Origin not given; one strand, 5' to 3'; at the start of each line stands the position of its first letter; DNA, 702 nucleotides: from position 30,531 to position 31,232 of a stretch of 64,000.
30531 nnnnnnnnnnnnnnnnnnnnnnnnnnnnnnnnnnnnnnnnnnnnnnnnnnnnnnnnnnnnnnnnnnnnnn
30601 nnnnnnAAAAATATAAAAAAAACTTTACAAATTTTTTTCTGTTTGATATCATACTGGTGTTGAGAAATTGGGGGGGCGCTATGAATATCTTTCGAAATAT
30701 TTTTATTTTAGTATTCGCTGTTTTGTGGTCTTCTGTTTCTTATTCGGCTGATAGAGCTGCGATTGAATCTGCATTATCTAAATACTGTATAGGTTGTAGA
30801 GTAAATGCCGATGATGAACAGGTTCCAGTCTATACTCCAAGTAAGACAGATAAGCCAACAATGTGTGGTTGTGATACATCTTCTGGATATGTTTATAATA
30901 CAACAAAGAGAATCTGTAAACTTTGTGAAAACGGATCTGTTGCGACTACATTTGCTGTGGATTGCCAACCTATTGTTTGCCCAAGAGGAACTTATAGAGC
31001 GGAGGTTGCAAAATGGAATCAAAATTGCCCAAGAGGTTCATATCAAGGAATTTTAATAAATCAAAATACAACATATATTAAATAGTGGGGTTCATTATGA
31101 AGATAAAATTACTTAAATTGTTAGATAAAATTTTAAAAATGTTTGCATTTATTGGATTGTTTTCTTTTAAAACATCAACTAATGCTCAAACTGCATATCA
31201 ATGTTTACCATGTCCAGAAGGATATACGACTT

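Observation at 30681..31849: Two small secreted proteins with ephrin-receptor-like (GCC2/GCC3) CxxCPxGxY cysteine repeats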

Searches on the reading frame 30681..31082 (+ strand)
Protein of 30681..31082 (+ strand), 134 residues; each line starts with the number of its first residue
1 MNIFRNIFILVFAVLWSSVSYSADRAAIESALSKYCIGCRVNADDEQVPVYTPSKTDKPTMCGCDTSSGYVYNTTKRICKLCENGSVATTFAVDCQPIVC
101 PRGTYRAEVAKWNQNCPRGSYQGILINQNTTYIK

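Call 3: search_protein_families(library=pfam, proteins=[window:30681-31082:+], max_evalue=10)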
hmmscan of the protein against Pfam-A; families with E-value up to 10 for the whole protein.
seq(134 aa): 3 families
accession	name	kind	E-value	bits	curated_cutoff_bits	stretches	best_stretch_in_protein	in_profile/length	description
PF17903.8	KH_KRR1_1st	-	0.0028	18.2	23.4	1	16-60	10-54/81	Krr1 KH1 domain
PF07699.19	Ephrin_rec_like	-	0.005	17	23.1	2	93-109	9-23/48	Tyrosine-protein kinase ephrin type A/B receptor-like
PF00220.22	Hormone_4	-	3.1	8.1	17.1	1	114-119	4-9/9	Neurohypophysial hormones, N-terminal Domain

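Call 4: search_protein_families(library=ncbifam, proteins=[window:30681-31082:+], max_evalue=10)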
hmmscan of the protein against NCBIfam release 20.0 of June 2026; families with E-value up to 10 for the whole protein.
seq(134 aa): 0 families

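Call 7: find_homologous_proteins(query=window:30681-31082:+)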
Query seq(134 aa) (134 aa): 1 proteins with E <= 0.001 among 5 candidates.
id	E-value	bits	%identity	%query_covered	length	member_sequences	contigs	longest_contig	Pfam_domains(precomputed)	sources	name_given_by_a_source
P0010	1.0e-84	299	96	100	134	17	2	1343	-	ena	-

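Call 26: find_homologous_proteins(query=A2, max_evalue=0.01)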
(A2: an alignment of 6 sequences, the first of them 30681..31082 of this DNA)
Query A2 (6 sequences) (134 aa, profile of the alignment): 5 proteins with E <= 0.01 among 1553 candidates.
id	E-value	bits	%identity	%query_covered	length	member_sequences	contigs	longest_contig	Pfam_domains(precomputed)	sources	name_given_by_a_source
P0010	2.2e-59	218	96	100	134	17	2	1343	-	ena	-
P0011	1.1e-51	193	34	100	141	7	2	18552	-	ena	-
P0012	1.2e-50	189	30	91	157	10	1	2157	-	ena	-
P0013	4.1e-50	188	33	94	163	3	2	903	-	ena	-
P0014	5.5e-44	168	32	95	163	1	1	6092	-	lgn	-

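Call 36: predict_structure(alignment_id=A4)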
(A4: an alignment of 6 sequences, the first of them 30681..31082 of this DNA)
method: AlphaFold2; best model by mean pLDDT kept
length: 134 residues; sequences in the alignment: 6
mean_pLDDT: 45.5   pTM: 0.30
mean pLDDT of the five models: 45.5, 43.6, 40.2, 40.0, 39.9
residues with pLDDT >= 90: 0; 70-90: 1; 50-70: 43; < 50: 90
segments of 3 or more residues with pLDDT < 50: 17-63, 97-134
pLDDT, mean of each block of 10 residues (from residue 1): 62 54 44 39 42 40 53 60 53 48 34 34 35 26
secondary structure, 60 per line:
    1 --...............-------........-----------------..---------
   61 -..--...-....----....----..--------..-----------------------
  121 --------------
elements in order: H3-17 H25-32 E70-73 E78-81

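Call 65: find_encoding_contigs(protein=P0011, flank=10000, max_places=3)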
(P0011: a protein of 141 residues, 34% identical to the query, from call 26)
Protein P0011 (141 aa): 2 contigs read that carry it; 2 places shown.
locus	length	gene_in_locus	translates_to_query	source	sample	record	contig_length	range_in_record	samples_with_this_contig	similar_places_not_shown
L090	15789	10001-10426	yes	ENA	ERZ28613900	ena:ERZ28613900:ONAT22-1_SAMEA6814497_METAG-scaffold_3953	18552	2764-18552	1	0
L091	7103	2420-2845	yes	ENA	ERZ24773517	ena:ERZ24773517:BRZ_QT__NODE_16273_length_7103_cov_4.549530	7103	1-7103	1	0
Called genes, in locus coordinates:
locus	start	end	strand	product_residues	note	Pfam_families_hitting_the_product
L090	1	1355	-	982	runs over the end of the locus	PF01225:Mur_ligase, PF08245:Mur_ligase_M, PF02875:Mur_ligase_C, PF01225:Mur_ligase (weak), PF08245:Mur_ligase_M, PF02875:Mur_ligase_C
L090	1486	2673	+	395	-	PF01168:Ala_racemase_N, PF00842:Ala_racemase_C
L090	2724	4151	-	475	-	PF22694:CtpB_N-like, PF00595:PDZ, PF13180:PDZ_2, PF17820:PDZ_6, PF03572:Peptidase_S41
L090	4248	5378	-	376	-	PF01551:Peptidase_M23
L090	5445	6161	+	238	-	PF01743:PolyA_pol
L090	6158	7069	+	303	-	PF00009:GTP_EFTU, PF03193:RsgA_GTPase (faint), PF01926:MMR_HSR1, PF02421:FeoB_N, PF04548:AIG1, PF04670:Gtr1_RagA (weak), PF10662:PduV-EutP, PF07650:KH_2, +2 more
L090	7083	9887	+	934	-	PF02739:5_3_exonuc_N, PF01367:5_3_exonuc, PF01612:DNA_pol_A_exo1, PF22619:DNA_polI_exo1 (weak), PF00476:DNA_pol_A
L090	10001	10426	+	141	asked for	-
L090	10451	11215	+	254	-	-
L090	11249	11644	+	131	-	-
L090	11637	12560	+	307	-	PF01501:Glyco_transf_8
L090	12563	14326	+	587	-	PF00535:Glycos_transf_2, PF10111:Glyco_tranf_2_2, PF13641:Glyco_tranf_2_3 (weak), PF01501:Glyco_transf_8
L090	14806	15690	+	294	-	PF04233:Phage_Mu_F (weak), PF16754:Pesticin (faint), PF00959:Phage_lysozyme (weak)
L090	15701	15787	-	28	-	?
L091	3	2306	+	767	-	?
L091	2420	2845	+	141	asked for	-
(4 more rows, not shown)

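Call 69: search_protein_families(library=pfam, alignment_id=A7, max_evalue=1)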
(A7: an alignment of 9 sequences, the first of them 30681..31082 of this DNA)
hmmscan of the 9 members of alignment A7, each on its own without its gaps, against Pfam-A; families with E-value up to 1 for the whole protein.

A. member 1, window:30681-31082:+ (134 aa): 2 families
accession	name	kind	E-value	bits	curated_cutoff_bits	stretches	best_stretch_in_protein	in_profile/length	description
PF17903.8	KH_KRR1_1st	-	0.0028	18.2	23.4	1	16-60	10-54/81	Krr1 KH1 domain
PF07699.19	Ephrin_rec_like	-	0.005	17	23.1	0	93-109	9-23/48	Tyrosine-protein kinase ephrin type A/B receptor-like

B. families by the number of members that match (of 9 scanned): 12 families
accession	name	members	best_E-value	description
PF07699.19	Ephrin_rec_like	6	0.0013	Tyrosine-protein kinase ephrin type A/B receptor-like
PF24633.1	DUF7630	4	0.0046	Domain of unknown function (DUF7630)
PF17903.8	KH_KRR1_1st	2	0.0028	Krr1 KH1 domain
PF13948.11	DUF4215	2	0.01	Domain of unknown function (DUF4215)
PF07562.20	NCD3G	2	0.041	Nine Cysteines Domain of family 3 GPCR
PF09064.16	EGF_Tme5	2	0.074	Thrombomodulin like fifth domain, EGF-like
PF19202.5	DUF5874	2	0.53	Family of unknown function (DUF5874)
PF24331.1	Phage_zn_bind_7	1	0.0064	Mycobacterial phage zinc binding domain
PF23331.1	VWC2L_C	1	0.1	VWC2L, C-terminal domain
PF00053.31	EGF_laminin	1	0.14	Laminin EGF domain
PF01599.25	Ribosomal_S27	1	0.21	Ribosomal protein S27a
PF12662.13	cEGF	1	0.29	Complement Clr-like EGF-like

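Call 70: search_solved_structures(query=A7, max_evalue=10, show_alignments=3)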
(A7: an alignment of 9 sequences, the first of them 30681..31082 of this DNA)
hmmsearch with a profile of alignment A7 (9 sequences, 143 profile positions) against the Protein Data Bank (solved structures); distinct sequences matched with E-value up to 10: 0.

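Call 104: list_cluster_members(proteins=[P0030, P0007, window:31097-31846:+, window:30681-31082:+, P0027, P0032, P0019, P0023])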
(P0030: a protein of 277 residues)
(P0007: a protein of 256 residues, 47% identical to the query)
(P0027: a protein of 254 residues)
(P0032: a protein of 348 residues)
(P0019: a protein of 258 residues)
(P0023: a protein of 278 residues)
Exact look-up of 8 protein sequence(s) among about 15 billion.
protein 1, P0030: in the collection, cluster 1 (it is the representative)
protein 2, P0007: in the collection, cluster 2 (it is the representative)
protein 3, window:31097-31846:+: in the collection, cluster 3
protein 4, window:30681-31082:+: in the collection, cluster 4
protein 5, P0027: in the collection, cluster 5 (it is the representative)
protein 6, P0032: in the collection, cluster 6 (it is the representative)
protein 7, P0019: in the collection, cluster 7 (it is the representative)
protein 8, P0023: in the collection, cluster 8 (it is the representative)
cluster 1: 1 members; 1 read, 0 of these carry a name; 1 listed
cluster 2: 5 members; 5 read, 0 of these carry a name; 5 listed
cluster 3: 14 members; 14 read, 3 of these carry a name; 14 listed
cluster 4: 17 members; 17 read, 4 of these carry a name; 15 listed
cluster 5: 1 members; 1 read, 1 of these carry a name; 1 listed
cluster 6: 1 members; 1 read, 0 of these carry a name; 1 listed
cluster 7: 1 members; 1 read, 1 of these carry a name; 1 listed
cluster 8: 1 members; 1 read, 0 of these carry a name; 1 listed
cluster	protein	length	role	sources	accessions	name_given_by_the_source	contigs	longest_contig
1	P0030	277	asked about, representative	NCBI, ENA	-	-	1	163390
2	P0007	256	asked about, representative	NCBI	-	-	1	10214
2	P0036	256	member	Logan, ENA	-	-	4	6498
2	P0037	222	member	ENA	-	-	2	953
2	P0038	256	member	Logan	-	-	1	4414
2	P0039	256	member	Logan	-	-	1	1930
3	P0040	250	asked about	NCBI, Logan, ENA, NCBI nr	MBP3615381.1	MAG: hypothetical protein J6J27_00570 [Alphaproteobacteria bacterium] | hypothetical protein [Alphaproteobacteria bacterium]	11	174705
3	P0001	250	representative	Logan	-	-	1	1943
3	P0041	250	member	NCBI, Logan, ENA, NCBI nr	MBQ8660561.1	MAG: hypothetical protein IJ473_03195 [Alphaproteobacteria bacterium] | hypothetical protein [Alphaproteobacteria bacterium]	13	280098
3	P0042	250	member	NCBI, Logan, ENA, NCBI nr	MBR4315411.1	MAG: hypothetical protein IKP65_00365 [Alphaproteobacteria bacterium] | hypothetical protein [Alphaproteobacteria bacterium]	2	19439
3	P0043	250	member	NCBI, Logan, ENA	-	-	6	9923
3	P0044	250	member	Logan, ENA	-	-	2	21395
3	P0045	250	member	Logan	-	-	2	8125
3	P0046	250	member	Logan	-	-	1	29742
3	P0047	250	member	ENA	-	-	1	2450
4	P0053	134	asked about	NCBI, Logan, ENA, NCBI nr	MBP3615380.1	MAG: hypothetical protein J6J27_00565 [Alphaproteobacteria bacterium] | hypothetical protein [Alphaproteobacteria bacterium]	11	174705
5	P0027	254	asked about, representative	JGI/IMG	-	hypothetical protein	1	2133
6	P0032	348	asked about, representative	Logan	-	-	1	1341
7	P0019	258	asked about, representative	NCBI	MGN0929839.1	MAG: hypothetical protein ACI4N3_04325 [Alphaproteobacteria bacterium]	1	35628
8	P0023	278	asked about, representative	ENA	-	-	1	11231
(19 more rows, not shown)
